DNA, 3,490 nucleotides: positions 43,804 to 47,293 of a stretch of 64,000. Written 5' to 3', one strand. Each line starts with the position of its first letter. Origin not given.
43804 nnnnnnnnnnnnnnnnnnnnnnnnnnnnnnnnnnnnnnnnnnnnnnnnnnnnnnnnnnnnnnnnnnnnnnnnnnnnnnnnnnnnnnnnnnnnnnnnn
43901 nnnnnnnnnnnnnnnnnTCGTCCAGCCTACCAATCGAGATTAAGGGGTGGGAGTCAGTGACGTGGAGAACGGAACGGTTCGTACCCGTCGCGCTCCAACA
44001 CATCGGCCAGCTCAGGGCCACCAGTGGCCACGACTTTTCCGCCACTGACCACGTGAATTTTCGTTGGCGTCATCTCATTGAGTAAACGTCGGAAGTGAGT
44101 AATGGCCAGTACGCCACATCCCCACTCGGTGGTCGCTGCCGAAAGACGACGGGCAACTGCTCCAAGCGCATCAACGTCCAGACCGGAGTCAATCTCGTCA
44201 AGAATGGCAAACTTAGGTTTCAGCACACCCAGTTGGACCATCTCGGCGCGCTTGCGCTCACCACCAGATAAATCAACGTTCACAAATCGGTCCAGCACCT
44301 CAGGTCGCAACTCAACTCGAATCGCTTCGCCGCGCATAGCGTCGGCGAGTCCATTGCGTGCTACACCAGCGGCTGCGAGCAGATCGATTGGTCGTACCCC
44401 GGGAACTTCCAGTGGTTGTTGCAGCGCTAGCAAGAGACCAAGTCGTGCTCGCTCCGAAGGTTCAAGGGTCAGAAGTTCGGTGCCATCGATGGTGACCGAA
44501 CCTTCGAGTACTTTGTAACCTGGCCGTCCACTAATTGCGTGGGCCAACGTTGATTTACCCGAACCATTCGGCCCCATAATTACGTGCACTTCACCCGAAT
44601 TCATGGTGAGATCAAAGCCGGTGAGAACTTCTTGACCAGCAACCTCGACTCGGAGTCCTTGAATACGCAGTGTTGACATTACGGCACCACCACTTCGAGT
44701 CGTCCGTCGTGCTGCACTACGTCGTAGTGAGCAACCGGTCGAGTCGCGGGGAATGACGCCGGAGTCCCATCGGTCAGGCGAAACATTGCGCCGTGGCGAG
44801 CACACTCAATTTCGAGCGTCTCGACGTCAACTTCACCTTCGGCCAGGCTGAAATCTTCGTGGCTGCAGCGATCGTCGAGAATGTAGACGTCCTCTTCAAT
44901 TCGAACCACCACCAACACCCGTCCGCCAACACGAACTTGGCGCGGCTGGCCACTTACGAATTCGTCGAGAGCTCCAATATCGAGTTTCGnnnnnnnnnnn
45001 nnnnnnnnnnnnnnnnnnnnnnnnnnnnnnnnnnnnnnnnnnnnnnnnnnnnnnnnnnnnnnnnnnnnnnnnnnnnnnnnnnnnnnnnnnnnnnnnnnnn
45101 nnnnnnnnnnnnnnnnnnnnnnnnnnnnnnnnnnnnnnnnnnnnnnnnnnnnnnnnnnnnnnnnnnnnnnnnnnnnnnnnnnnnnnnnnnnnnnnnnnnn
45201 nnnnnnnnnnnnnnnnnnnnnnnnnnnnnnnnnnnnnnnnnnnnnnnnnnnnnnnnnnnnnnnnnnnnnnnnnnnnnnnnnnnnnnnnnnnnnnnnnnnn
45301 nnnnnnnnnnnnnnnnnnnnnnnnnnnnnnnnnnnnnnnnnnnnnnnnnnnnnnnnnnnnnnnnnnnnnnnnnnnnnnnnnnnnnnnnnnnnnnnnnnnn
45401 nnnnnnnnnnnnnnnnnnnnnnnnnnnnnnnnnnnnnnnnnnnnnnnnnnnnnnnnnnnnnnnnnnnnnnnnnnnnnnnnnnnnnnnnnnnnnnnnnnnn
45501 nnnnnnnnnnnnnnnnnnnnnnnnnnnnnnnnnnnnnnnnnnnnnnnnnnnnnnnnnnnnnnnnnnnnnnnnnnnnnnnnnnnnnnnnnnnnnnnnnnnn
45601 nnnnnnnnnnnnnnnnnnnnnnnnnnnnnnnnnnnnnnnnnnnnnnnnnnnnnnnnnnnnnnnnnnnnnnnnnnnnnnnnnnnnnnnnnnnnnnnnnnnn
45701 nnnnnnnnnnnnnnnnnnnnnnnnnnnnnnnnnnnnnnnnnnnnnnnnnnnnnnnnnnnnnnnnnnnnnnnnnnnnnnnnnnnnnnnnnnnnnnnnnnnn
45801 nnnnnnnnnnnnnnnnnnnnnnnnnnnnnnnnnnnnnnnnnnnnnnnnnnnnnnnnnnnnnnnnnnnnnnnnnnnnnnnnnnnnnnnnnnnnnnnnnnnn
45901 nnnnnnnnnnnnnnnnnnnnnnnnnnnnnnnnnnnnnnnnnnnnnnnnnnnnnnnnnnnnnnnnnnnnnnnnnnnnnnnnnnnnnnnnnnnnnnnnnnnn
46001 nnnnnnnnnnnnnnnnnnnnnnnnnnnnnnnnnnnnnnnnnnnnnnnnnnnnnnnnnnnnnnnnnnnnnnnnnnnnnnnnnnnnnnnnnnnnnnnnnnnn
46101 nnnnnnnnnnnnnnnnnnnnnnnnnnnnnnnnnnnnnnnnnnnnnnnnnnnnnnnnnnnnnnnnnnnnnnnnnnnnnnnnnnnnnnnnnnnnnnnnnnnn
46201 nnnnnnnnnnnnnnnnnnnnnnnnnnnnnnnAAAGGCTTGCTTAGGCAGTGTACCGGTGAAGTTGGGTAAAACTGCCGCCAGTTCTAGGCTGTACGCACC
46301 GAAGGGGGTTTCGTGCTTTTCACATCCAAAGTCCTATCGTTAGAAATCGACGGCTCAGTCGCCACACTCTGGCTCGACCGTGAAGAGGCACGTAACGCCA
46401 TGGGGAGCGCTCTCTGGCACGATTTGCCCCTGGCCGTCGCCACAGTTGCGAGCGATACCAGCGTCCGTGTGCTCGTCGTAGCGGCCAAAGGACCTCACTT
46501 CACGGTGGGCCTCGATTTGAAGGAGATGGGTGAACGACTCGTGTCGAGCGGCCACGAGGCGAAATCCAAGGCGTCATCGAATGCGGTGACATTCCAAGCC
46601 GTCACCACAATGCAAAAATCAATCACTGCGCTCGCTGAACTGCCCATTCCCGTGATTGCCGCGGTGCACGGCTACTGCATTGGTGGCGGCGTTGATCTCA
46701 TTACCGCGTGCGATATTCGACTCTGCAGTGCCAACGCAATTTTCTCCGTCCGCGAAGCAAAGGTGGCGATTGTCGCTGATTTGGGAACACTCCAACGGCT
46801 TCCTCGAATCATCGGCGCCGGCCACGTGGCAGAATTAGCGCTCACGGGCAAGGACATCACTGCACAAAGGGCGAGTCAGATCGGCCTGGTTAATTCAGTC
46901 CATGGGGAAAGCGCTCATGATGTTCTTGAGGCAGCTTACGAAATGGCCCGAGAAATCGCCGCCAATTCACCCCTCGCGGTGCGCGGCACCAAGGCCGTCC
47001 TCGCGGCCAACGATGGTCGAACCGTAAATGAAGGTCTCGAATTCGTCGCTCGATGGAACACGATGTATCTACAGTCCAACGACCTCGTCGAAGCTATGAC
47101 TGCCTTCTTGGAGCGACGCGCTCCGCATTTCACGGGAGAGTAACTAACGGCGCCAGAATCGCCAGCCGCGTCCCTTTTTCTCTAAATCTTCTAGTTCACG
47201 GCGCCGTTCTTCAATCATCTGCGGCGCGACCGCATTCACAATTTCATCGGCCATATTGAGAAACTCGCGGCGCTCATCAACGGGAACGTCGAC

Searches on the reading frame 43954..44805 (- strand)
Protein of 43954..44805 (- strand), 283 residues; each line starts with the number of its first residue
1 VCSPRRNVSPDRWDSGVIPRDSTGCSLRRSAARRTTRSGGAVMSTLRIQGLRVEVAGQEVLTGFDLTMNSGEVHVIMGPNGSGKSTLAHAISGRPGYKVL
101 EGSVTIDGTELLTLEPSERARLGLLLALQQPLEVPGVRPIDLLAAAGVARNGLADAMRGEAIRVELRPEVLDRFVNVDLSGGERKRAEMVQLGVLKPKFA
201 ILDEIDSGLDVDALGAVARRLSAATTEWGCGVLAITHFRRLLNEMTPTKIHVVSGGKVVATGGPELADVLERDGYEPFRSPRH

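Call 83: search_protein_families(library=pfam, proteins=[window:43954-44805:-], max_evalue=0.00001)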
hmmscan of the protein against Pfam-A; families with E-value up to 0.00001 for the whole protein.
window:43954-44805:- (283 aa): 3 families
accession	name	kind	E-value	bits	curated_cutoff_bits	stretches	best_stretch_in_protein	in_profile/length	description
PF00005.33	ABC_tran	-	1.6e-18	68.1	25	1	62-204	2-134/137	ABC transporter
PF02463.25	SMC_N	-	2.9e-09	37.1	40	0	71-92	24-45/220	RecF/RecN/SMC N terminal domain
PF13304.12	AAA_21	-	5.6e-07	30.3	27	0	73-91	1-19/304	AAA domain, putative AbiEii toxin, Type IV TA system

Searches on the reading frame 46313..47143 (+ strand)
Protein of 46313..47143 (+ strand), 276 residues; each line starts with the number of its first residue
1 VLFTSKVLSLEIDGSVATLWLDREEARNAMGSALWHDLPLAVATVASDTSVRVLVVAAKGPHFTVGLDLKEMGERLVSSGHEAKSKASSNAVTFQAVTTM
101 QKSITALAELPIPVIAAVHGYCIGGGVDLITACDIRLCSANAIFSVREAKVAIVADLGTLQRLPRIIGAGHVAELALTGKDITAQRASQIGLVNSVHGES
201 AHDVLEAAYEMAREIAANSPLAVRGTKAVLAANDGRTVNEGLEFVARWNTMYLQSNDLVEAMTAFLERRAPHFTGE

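Call 83: search_protein_families(library=pfam, proteins=[window:46313-47143:+], max_evalue=0.00001)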
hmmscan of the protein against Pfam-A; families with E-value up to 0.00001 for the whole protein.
window:46313-47143:+ (276 aa): 2 families
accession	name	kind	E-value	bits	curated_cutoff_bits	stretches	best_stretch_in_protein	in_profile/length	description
PF00378.25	ECH_1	-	5.4e-49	167.2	27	1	12-275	2-250/251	Enoyl-CoA hydratase/isomerase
PF16113.10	ECH_2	-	3.9e-23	82.9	27.2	1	17-208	2-183/335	Enoyl-CoA hydratase/isomerase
